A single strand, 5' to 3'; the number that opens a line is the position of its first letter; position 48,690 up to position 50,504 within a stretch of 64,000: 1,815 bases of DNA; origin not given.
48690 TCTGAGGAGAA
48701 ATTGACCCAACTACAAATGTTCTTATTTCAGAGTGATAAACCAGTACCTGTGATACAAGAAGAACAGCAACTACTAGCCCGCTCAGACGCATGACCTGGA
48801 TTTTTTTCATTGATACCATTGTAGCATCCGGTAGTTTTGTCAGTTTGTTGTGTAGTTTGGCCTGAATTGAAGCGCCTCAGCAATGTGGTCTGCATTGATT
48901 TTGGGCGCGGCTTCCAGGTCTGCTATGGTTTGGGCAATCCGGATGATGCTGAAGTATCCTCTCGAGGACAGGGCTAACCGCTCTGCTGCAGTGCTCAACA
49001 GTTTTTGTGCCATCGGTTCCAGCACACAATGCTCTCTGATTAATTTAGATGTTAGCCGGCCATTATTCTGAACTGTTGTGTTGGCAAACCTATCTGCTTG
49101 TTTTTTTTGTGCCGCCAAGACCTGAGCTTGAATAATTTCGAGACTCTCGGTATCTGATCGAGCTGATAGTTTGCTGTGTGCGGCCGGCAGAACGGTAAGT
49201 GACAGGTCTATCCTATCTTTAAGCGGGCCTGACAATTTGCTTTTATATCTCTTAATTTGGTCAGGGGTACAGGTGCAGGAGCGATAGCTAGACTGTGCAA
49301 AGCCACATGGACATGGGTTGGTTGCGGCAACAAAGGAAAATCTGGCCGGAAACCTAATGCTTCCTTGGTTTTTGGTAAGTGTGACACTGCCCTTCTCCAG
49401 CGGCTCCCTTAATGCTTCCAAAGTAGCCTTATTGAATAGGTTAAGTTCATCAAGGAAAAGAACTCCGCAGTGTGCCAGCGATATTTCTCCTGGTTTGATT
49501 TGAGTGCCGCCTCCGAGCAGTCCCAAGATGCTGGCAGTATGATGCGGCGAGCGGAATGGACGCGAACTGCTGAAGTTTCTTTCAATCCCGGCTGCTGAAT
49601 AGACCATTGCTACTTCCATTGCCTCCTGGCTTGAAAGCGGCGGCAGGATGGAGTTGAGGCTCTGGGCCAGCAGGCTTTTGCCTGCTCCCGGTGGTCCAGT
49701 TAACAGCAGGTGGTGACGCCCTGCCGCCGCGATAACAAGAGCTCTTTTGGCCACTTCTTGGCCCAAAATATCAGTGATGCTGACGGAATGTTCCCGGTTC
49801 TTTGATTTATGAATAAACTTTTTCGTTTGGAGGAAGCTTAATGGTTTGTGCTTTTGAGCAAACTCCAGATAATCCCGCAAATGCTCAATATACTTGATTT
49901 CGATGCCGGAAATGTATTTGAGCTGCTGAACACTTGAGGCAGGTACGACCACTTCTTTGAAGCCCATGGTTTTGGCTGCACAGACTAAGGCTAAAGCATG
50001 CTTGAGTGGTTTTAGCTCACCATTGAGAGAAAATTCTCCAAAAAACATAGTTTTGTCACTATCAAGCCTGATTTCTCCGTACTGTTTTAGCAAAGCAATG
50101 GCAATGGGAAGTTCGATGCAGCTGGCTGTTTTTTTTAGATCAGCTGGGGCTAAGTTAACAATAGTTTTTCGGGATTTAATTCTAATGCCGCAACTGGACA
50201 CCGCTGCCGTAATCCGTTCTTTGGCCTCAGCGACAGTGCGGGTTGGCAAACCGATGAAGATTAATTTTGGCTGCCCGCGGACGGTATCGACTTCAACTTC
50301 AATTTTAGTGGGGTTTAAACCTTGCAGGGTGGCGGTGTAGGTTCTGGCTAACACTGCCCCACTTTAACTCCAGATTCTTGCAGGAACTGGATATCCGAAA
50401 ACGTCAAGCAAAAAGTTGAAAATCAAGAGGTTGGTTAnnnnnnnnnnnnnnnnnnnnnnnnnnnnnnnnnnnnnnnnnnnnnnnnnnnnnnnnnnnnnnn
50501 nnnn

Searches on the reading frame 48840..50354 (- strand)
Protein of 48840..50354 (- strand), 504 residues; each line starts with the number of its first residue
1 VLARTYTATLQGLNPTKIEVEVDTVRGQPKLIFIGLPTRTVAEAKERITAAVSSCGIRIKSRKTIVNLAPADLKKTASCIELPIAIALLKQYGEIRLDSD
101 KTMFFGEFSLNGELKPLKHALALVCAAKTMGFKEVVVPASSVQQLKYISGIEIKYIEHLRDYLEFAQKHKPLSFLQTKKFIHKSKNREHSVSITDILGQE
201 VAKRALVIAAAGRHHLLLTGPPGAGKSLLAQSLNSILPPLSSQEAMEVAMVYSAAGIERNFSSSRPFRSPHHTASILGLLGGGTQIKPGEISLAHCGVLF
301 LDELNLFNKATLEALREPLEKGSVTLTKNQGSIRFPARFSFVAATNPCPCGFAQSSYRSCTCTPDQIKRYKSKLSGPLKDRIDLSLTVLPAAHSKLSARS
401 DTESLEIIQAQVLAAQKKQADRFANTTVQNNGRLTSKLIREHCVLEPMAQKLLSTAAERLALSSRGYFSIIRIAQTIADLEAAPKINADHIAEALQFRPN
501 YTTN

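Call 91: search_protein_families(library=pfam, proteins=[window:48840-50354:-], max_evalue=0.001)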
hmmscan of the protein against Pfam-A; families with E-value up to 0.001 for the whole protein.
window:48840-50354:- (504 aa): 9 families
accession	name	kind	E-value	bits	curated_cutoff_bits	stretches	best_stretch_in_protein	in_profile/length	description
PF01078.27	Mg_chelatase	-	1e-83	280.2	20.3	1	193-391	2-202/207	Magnesium chelatase, subunit ChlI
PF13541.12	ChlI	-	2.1e-33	115.2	27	1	20-140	1-120/121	Subunit ChlI of Mg-chelatase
PF13335.12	Mg_chelatase_C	-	3e-24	85.9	26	1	404-498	3-94/94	Magnesium chelatase, subunit ChlI C-terminal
PF00493.29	MCM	-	2.6e-10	40.2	23.3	1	284-354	110-180/224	MCM P-loop domain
PF07728.20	AAA_5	-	4.1e-10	40.2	22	1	215-349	1-125/139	AAA domain (dynein-related subfamily)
PF00158.32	Sigma54_activat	-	9.2e-07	29.1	20.2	1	208-346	17-142/168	Sigma-54 interaction domain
PF20030.5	bpMoxR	-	0.00016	21.2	27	0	197-237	15-55/205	MoxR domain in the MoxR-vWA-beta-propeller ternary systems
PF13191.12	AAA_16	-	0.0002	22.4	32.6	0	209-236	19-47/167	AAA ATPase domain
PF05496.18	RuvB_N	-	0.0009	19.5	27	0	194-233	7-53/159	Holliday junction DNA helicase RuvB P-loop domain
